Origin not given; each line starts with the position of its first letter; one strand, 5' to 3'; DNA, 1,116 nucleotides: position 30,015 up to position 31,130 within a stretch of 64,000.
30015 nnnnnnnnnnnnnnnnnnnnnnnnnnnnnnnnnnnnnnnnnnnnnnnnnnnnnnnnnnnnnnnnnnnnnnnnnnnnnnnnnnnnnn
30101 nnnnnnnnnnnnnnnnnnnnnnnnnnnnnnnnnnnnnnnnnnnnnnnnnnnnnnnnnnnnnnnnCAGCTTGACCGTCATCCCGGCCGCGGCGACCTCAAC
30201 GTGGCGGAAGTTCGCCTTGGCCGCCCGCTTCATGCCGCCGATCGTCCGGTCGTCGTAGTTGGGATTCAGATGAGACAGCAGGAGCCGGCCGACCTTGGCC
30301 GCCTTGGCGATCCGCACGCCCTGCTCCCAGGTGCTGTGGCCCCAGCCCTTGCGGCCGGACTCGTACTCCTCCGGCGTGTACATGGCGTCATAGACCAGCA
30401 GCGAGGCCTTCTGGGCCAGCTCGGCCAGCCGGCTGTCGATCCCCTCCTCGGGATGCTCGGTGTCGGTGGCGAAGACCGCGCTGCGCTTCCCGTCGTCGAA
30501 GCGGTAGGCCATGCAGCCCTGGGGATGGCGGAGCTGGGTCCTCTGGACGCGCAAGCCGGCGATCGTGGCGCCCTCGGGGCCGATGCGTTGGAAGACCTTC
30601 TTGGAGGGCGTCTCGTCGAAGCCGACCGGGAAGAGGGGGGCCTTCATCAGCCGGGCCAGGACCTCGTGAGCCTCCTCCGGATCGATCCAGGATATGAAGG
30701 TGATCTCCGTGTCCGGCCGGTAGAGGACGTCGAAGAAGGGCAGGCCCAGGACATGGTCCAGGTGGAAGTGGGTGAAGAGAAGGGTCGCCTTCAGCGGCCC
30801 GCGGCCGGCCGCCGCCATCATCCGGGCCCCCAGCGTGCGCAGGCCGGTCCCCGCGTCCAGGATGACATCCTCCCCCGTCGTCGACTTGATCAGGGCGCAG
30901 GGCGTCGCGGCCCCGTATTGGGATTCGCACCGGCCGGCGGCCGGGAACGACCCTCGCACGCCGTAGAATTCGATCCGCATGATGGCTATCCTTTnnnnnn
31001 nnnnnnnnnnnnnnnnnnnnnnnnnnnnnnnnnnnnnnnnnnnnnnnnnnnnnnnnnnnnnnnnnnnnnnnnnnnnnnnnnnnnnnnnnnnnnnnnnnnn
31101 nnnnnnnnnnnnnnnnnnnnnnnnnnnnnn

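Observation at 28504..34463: Complete cyclic-nucleotide signalling circuit in one translationally coupled operon: SH3 protein - M48 peptidase - CHASE2 cyclase - MBL-fold hydrolase - MscS channel with cNMP-binding domain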

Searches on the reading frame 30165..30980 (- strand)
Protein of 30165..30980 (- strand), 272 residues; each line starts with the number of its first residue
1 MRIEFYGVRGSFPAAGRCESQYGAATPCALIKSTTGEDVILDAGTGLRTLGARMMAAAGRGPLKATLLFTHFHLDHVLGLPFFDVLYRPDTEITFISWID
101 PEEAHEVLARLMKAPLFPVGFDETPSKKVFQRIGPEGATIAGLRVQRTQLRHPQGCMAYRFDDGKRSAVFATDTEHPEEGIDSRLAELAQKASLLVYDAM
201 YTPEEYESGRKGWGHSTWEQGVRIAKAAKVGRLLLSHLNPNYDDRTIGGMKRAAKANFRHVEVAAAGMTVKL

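Call 4: search_protein_families(library=pfam, proteins=[window:30165-30980:-], max_evalue=0.01)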
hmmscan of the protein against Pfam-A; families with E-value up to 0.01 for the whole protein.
window:30165-30980:- (272 aa): 2 families
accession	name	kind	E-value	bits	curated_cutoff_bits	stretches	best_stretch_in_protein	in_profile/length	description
PF12706.13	Lactamase_B_2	-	5.5e-17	62.5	27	1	39-237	3-199/200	Beta-lactamase superfamily domain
PF00753.33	Lactamase_B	-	1.3e-06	28.9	22.7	1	26-184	6-160/196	Metallo-beta-lactamase superfamily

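Call 6: search_protein_families(library=ncbifam, proteins=[window:30165-30980:-], max_evalue=0.01)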
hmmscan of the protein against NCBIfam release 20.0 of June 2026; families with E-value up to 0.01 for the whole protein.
window:30165-30980:- (272 aa): 12 families
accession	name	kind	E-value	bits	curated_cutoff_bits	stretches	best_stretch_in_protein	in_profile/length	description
TIGR02651.1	RNase_Z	equivalog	5.8e-22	78.1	292.95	2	167-271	203-301/302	ribonuclease Z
NF000801.0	PRK00055.1-3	equivalog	8.2e-22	77.6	252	2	166-272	205-303/307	ribonuclease Z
NF041851.1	cyc_nuc_deg_phdiest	equivalog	7e-14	51.8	400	1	19-270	19-251/253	cyclic nucleotide-degrading phosphodiesterase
NF002558.0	PRK02126.1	subfamily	2e-12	46.8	315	1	169-263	246-337/345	ribonuclease Z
NF000805.0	PRK00055.2-3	equivalog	3.7e-12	46.1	416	2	185-264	215-292/307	ribonuclease Z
NF000800.0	PRK00055.1-1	equivalog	9.4e-11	41.2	398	1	185-266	219-299/305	ribonuclease Z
TIGR02649.1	true_RNase_BN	exception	2.4e-08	33.4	563.7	1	187-265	220-297/304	ribonuclease BN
TIGR03307.1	PhnP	equivalog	3.2e-07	30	272.25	1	6-247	17-230/249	phosphonate metabolism protein PhnP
NF000804.0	PRK00055.2-1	equivalog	8e-06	25.1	402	1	185-264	215-291/306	ribonuclease Z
NF038231.1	MBL_Geo_Pelo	equivalog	0.00011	21.9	360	1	20-243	27-228/250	GPMC system MBL fold metallohydrolase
NF047979.1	lactonase_AidB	equivalog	0.00022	20.6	360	1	28-94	53-124/271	AidB family quorum-quenching N-acyl homoserine lactonase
NF041257.1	GntH_guanitoxin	equivalog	0.0047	15.8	333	0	15-81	20-85/374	guanitoxin biosynthesis MBL fold metallo-hydrolase GntH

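Call 7: search_solved_structures(query=window:30165-30980:-, max_evalue=1, show_alignments=2)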
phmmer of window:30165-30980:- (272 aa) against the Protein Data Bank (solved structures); distinct sequences matched with E-value up to 1: 12.
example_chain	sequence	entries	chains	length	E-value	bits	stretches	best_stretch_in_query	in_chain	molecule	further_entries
2cbn_A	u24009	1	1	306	3.9e-07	32.9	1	186-264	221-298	RIBONUCLEASE Z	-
1y44_A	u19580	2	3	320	2.8e-06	30.1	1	166-246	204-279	Ribonuclease Z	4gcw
6kns_A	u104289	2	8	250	3.5e-06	29.8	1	145-265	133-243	Putative metal-dependent hydrolase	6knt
2fk6_A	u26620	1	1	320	5.3e-05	25.9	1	166-246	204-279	RIBONUCLEASE Z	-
3zwf_A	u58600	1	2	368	6.9e-05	25.5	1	187-243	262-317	ZINC PHOSPHODIESTERASE ELAC PROTEIN 1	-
4xuk_A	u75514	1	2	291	0.087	15.4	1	55-176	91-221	Putative hydrolase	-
6i1d_A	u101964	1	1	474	0.094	15.2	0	34-83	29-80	Endoribonuclease YSH1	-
3ie1_A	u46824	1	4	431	0.37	13.3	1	31-117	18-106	Ribonuclease TTHA0252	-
3ie0_A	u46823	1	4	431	0.38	13.2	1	31-117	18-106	Ribonuclease TTHA0252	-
3idz_A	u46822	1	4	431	0.39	13.2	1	31-117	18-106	Ribonuclease TTHA0252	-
3ie2_A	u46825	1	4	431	0.39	13.2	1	31-117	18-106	Ribonuclease TTHA0252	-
2dkf_A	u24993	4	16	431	0.39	13.2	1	31-117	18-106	metallo-beta-lactamase superfamily protein | Ribonuclease TTHA0252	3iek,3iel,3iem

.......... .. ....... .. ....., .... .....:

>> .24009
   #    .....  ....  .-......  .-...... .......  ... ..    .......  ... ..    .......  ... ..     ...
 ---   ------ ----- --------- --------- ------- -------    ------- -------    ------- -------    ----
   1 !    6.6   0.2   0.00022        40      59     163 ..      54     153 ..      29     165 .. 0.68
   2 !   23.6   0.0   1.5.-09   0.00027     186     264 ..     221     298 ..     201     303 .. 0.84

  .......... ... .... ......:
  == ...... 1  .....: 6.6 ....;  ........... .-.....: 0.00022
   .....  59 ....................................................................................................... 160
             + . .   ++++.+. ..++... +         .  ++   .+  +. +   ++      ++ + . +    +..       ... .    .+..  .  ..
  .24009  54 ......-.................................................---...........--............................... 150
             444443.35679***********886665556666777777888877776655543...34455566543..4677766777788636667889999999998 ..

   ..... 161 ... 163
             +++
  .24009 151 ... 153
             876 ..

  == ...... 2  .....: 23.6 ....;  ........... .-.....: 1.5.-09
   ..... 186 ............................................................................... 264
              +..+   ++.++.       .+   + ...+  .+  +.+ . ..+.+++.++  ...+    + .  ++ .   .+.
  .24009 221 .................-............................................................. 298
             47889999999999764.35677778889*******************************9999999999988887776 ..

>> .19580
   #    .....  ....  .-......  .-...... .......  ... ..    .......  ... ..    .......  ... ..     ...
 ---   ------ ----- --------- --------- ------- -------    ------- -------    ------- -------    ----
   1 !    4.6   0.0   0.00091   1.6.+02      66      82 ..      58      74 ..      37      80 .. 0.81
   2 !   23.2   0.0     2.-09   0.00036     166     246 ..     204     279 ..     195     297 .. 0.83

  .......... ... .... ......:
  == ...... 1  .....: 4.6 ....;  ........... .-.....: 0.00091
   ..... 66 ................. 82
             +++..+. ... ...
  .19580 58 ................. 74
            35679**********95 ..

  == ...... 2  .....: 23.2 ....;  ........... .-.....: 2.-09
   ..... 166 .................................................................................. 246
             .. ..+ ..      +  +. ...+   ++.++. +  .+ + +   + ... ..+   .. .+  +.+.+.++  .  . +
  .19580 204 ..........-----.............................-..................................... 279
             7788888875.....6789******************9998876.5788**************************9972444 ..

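Call 8: find_homologous_proteins(query=window:30165-30980:-, max_evalue=0.00001)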
Query window:30165-30980:- (272 aa): 3315 proteins with E <= 0.00001 among 7124 candidates; the best 120 are listed.
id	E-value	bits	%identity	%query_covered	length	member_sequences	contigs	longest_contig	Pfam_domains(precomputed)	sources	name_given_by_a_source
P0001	1.7e-181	619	100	100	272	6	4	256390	PF12706.14,PF00753.34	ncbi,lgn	-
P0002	1.7e-163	560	88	100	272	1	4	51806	PF12706.14,PF00753.34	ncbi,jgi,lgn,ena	-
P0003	4.0e-146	503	80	100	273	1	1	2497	PF12706.14,PF00753.34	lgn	-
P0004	2.5e-139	481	77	100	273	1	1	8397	PF12706.14,PF00753.34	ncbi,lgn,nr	ncbi:MAG: MBL fold metallo-hydrolase [Acidobacteriota bacterium]|nr:MBL fold metallo-hydrolase [Acid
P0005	1.2e-133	463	75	99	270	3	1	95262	PF12706.14,PF00753.34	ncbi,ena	-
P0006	1.2e-130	453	71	100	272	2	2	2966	PF12706.14,PF00753.34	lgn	-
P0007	8.8e-130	450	71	100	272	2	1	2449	PF12706.14,PF00753.34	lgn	-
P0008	1.5e-129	449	73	100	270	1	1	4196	PF12706.14,PF00753.34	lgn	-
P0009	4.7e-102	359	59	100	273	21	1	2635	PF12706.14,PF00753.34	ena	-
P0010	1.0e-99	351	58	100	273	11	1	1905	PF12706.14,PF00753.34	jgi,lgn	jgi:phosphoribosyl 1,2-cyclic phosphodiesterase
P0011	2.1e-97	344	56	100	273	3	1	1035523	PF12706.14,PF00753.34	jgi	jgi:ribonuclease BN (tRNA processing enzyme)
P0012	2.8e-96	340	56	100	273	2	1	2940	PF12706.14,PF00753.34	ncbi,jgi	ncbi:MAG: MBL fold metallo-hydrolase [Candidatus Aminicenantales bacterium]|jgi:phosphoribosyl 1,2-c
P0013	3.2e-96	340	56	100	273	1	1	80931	PF12706.14,PF00753.34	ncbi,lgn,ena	-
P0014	5.8e-96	339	56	100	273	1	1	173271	PF12706.14,PF00753.34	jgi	jgi:ribonuclease BN (tRNA processing enzyme)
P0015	5.8e-96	339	56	100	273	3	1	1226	PF12706.14,PF00753.34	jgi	-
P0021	5.3e-85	303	49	99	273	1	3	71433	PF12706.14,PF23023.2,PF00753.34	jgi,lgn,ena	jgi:ribonuclease BN (tRNA processing enzyme)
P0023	1.1e-84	302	50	100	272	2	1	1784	PF12706.14,PF23023.2,PF00753.34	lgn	-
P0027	1.7e-83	298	49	100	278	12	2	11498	PF12706.14,PF23023.2,PF00753.34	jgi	jgi:ribonuclease BN (tRNA processing enzyme)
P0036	3.6e-81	290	49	100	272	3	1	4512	PF12706.14,PF23023.2,PF00753.34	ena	-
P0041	2.7e-80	288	50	99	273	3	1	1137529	PF12706.14,PF00753.34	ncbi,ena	-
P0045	4.0e-80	287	48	95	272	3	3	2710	PF12706.14,PF23023.2,PF00753.34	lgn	-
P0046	5.1e-80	287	48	97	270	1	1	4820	PF12706.14,PF23023.2,PF00753.34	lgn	-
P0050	6.5e-80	286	48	95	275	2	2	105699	PF12706.14,PF23023.2,PF00753.34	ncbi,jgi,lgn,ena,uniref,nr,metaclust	ncbi:hypothetical protein AMJ44_00520 [candidate division WOR-1 bacterium DG_54_3]|uniref:Metallo-be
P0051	1.2e-79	285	48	100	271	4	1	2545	PF12706.14,PF23023.2,PF00753.34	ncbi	-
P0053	2.4e-79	285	47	95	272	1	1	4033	PF12706.14,PF23023.2,PF00753.34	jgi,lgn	jgi:phosphoribosyl 1,2-cyclic phosphodiesterase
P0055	2.8e-79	284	48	98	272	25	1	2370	PF12706.14,PF23023.2,PF00753.34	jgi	-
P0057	4.8e-79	284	49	100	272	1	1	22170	PF12706.14,PF23023.2,PF00753.34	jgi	-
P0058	5.0e-79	283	46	100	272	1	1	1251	PF12706.14,PF23023.2,PF00753.34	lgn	-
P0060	5.5e-79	283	48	100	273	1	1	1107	PF12706.14,PF23023.2,PF00753.34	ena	-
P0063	6.4e-79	283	50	95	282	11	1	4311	PF12706.14,PF23023.2,PF00753.34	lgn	-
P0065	1.3e-78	282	49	100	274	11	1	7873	PF12706.14,PF23023.2,PF00753.34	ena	-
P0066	2.0e-78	281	49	99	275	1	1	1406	PF12706.14,PF23023.2,PF00753.34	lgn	-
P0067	2.7e-78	281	50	100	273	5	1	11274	PF12706.14,PF23023.2,PF00753.34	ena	-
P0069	3.3e-78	281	47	95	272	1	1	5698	PF12706.14,PF23023.2,PF00753.34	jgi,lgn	-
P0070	4.0e-78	280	47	98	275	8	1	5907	PF12706.14,PF23023.2,PF00753.34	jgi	-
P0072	4.5e-78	280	48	95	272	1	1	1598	PF12706.14,PF23023.2,PF00753.34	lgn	-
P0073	5.0e-78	280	46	95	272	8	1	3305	PF12706.14,PF23023.2,PF00753.34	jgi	-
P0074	5.3e-78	280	46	100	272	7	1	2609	PF12706.14,PF23023.2,PF00753.34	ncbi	-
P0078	7.6e-78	280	48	95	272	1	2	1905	PF12706.14,PF23023.2,PF00753.34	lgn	-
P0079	7.6e-78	280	51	95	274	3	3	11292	PF12706.14,PF23023.2,PF00753.34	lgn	-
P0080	8.1e-78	279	51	91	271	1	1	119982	PF12706.14,PF23023.2,PF00753.34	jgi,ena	jgi:phosphoribosyl 1,2-cyclic phosphodiesterase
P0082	1.0e-77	279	46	97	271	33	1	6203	PF12706.14,PF23023.2,PF00753.34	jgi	-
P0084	1.5e-77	279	46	100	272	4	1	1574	PF12706.14,PF23023.2,PF00753.34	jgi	jgi:phosphoribosyl 1,2-cyclic phosphodiesterase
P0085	1.6e-77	279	46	99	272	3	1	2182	PF12706.14,PF23023.2,PF00753.34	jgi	-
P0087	2.2e-77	278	46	99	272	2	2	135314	PF12706.14,PF00753.34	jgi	jgi:phosphoribosyl 1,2-cyclic phosphodiesterase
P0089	2.9e-77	278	47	100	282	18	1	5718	PF12706.14,PF23023.2,PF00753.34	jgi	-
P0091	4.3e-77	277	49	95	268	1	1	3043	PF12706.14,PF23023.2,PF00753.34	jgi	jgi:phosphoribosyl 1,2-cyclic phosphodiesterase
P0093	4.8e-77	277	49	100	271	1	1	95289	PF12706.14,PF00753.34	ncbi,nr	ncbi:MAG: MBL fold metallo-hydrolase [Clostridiales bacterium]|nr:MBL fold metallo-hydrolase [Clostr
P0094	5.0e-77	277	47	100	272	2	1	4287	PF12706.14,PF23023.2,PF00753.34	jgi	jgi:phosphoribosyl 1,2-cyclic phosphodiesterase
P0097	8.3e-77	276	46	100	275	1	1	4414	PF12706.14,PF23023.2,PF00753.34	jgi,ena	-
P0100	9.2e-77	276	51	95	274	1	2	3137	PF12706.14,PF23023.2,PF00753.34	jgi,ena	-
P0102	1.1e-76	276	46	100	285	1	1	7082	PF12706.14,PF23023.2,PF00753.34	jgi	jgi:phosphoribosyl 1,2-cyclic phosphodiesterase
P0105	1.2e-76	276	47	99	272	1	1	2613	PF12706.14,PF23023.2,PF00753.34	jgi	jgi:phosphoribosyl 1,2-cyclic phosphodiesterase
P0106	1.3e-76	276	46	98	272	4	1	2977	PF12706.14,PF23023.2,PF00753.34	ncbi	-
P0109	1.6e-76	275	47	100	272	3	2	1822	PF12706.14,PF23023.2,PF00753.34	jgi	jgi:phosphoribosyl 1,2-cyclic phosphodiesterase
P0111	1.8e-76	275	48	98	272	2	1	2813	PF12706.14,PF23023.2,PF00753.34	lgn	-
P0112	2.1e-76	275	47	99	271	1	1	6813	PF12706.14,PF23023.2,PF00753.34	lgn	-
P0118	3.0e-76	274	49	98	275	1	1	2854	PF12706.14,PF23023.2,PF00753.34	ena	-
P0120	3.8e-76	274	49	100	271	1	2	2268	PF12706.14,PF23023.2,PF00753.34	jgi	jgi:phosphoribosyl 1,2-cyclic phosphodiesterase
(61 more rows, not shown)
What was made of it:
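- JGI annotations call homologues 'RNase BN' or 'phosphoribosyl 1,2-cyclic phosphodiesterase' (call 8).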

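Call 9: find_encoding_contigs(protein=P0005, flank=8000, max_places=2)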
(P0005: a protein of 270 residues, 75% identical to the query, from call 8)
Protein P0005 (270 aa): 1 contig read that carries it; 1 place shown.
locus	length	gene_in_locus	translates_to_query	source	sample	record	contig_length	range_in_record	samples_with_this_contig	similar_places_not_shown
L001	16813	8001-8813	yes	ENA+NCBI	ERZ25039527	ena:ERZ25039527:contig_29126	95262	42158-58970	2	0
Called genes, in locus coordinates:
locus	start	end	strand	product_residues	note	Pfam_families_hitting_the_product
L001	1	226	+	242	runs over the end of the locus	PF10502:Peptidase_S26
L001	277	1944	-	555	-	PF01663:Phosphodiest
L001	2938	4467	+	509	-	PF13086:AAA_11 (faint), PF13245:AAA_19, PF13604:AAA_30, PF01443:Viral_helicase1 (faint), PF18335:SH3_13, PF13538:UvrD_C_2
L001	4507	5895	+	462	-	PF06347:SH3_4 (weak), PF08239:SH3_3, PF01435:Peptidase_M48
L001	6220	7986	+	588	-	PF05226:CHASE2, PF00211:Guanylate_cyc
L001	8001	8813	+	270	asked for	PF00753:Lactamase_B (weak), PF12706:Lactamase_B_2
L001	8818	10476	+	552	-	PF00924:MS_channel_2nd, PF21082:MS_channel_3rd (weak), PF00027:cNMP_binding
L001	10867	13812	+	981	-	PF25778:DUF7948, PF06739:SBBP, PF13517:FG-GAP_3 (weak)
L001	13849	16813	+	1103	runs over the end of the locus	PF25778:DUF7948, PF06739:SBBP (weak), PF01839:FG-GAP (faint), PF13517:FG-GAP_3 (weak)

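Call 10: find_encoding_contigs(protein=P0011, flank=8000, max_places=2)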
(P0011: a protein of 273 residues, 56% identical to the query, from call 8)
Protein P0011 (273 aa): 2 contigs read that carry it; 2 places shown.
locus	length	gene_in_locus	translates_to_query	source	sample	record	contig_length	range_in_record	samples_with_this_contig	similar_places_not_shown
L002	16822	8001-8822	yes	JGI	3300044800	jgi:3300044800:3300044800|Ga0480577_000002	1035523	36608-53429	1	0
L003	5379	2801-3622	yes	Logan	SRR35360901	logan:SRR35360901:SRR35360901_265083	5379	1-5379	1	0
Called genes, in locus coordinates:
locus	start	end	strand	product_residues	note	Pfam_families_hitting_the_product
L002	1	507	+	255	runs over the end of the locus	PF10502:Peptidase_S26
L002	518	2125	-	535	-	PF01663:Phosphodiest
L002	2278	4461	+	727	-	PF23139:OB_YrrC, PF14520:HHH_5 (weak), PF14490:HHH_RecD2, PF13604:AAA_30, PF01443:Viral_helicase1 (weak), PF13245:AAA_19, PF18335:SH3_13, PF13538:UvrD_C_2, +5 more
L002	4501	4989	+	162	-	PF06347:SH3_4 (weak), PF08239:SH3_3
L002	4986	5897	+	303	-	PF01435:Peptidase_M48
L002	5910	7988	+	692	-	PF05226:CHASE2, PF00211:Guanylate_cyc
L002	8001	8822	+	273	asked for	PF00753:Lactamase_B, PF12706:Lactamase_B_2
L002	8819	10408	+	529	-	PF00924:MS_channel_2nd, PF21082:MS_channel_3rd, PF00027:cNMP_binding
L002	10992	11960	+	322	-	PF03706:LPG_synthase_TM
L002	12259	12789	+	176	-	-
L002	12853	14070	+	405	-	PF00923:TAL_FSA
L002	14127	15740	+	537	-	PF02878:PGM_PMM_I, PF02879:PGM_PMM_II, PF02880:PGM_PMM_III, PF00408:PGM_PMM_IV (weak)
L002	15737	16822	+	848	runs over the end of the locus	PF11897:DUF3417, PF00343:Phosphorylase, PF28476:GlgP_C (weak)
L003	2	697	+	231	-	?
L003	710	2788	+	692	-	PF05226:CHASE2, PF00211:Guanylate_cyc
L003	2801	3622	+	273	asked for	PF00753:Lactamase_B, PF12706:Lactamase_B_2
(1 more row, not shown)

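Call 11: find_encoding_contigs(protein=P0041, flank=8000, max_places=2)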
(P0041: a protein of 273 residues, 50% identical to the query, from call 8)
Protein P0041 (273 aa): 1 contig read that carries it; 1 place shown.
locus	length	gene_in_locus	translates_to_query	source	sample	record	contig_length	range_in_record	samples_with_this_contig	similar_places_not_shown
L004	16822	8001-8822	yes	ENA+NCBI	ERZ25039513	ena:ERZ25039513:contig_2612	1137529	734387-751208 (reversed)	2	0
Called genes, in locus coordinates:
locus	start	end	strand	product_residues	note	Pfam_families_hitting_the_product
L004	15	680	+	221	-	-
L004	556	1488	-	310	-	-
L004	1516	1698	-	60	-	-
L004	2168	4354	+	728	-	PF23139:OB_YrrC, PF14520:HHH_5 (faint), PF14490:HHH_RecD2, PF01443:Viral_helicase1 (faint), PF13245:AAA_19, PF13604:AAA_30, PF18335:SH3_13, PF13538:UvrD_C_2, +1 more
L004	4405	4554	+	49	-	-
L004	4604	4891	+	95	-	-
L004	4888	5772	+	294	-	PF01435:Peptidase_M48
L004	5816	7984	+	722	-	PF05226:CHASE2, PF00211:Guanylate_cyc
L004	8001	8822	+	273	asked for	PF00753:Lactamase_B, PF12706:Lactamase_B_2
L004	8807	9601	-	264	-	-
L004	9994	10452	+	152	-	PF00027:cNMP_binding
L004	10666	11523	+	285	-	PF04228:Zn_peptidase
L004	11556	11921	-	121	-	PF14310:Fn3-like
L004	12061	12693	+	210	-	-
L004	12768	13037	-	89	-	PF01915:Glyco_hydro_3_C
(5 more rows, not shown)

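Call 12: find_encoding_contigs(protein=P0050, flank=8000, max_places=2)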
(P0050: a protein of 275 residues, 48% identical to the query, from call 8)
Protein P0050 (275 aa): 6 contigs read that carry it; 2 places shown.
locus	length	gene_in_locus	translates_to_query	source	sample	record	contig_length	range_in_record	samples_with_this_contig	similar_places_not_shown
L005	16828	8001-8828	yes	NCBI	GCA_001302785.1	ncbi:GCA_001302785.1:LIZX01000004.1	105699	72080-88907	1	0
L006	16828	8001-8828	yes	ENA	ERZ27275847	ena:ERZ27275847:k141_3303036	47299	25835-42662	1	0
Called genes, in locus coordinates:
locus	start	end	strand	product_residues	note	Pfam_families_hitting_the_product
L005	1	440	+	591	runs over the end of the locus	PF01336:tRNA_anti-codon, PF00152:tRNA-synt_2, PF02938:GAD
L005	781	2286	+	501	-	PF00675:Peptidase_M16, PF05193:Peptidase_M16_C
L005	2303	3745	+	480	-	PF00675:Peptidase_M16, PF05193:Peptidase_M16_C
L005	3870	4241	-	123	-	-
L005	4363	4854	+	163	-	PF08239:SH3_3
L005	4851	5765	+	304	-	PF01435:Peptidase_M48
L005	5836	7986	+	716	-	PF05226:CHASE2, PF00211:Guanylate_cyc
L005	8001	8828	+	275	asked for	PF23023:Anti-Pycsar_Apyc1, PF00753:Lactamase_B, PF12706:Lactamase_B_2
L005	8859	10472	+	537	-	PF00924:MS_channel_2nd, PF21082:MS_channel_3rd, PF00027:cNMP_binding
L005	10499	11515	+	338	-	PF07885:Ion_trans_2, PF02254:TrkA_N, PF22614:Slo-like_RCK, PF02080:TrkA_C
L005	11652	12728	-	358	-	PF00483:NTP_transferase, PF12804:NTP_transf_3 (weak), PF22640:ManC_GMP_beta-helix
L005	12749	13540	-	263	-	PF02673:BacA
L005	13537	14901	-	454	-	PF02878:PGM_PMM_I, PF02879:PGM_PMM_II, PF02880:PGM_PMM_III, PF00408:PGM_PMM_IV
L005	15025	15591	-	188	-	PF00702:Hydrolase (faint), PF08282:Hydrolase_3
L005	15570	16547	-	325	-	PF01380:SIS, PF00571:CBS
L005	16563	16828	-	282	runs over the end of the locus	PF00793:DAHP_synth_1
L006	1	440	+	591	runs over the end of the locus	PF01336:tRNA_anti-codon, PF00152:tRNA-synt_2, PF02938:GAD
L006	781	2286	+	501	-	PF00675:Peptidase_M16, PF05193:Peptidase_M16_C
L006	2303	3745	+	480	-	PF00675:Peptidase_M16, PF05193:Peptidase_M16_C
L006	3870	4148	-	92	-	-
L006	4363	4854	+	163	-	PF08239:SH3_3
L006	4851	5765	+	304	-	PF01435:Peptidase_M48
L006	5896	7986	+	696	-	PF05226:CHASE2, PF00211:Guanylate_cyc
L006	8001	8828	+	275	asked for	PF23023:Anti-Pycsar_Apyc1, PF00753:Lactamase_B, PF12706:Lactamase_B_2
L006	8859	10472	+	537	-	PF00924:MS_channel_2nd, PF21082:MS_channel_3rd, PF00027:cNMP_binding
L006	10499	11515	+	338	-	PF07885:Ion_trans_2, PF02254:TrkA_N, PF22614:Slo-like_RCK (weak), PF02080:TrkA_C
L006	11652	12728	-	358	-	PF00483:NTP_transferase, PF12804:NTP_transf_3 (weak), PF22640:ManC_GMP_beta-helix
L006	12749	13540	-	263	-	PF02673:BacA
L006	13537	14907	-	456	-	PF02878:PGM_PMM_I, PF02879:PGM_PMM_II, PF02880:PGM_PMM_III, PF00408:PGM_PMM_IV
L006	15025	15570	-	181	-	PF00702:Hydrolase (faint), PF08282:Hydrolase_3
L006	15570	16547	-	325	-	PF01380:SIS, PF00571:CBS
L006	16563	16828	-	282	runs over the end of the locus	PF00793:DAHP_synth_1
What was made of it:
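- Precomputed Pfam tables list PF23023 (the Anti-Pycsar Apyc1 MBL PDE family) for several homologues (calls 8, 12). The cluster persists with different flanks in L005/L006 (call 12).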
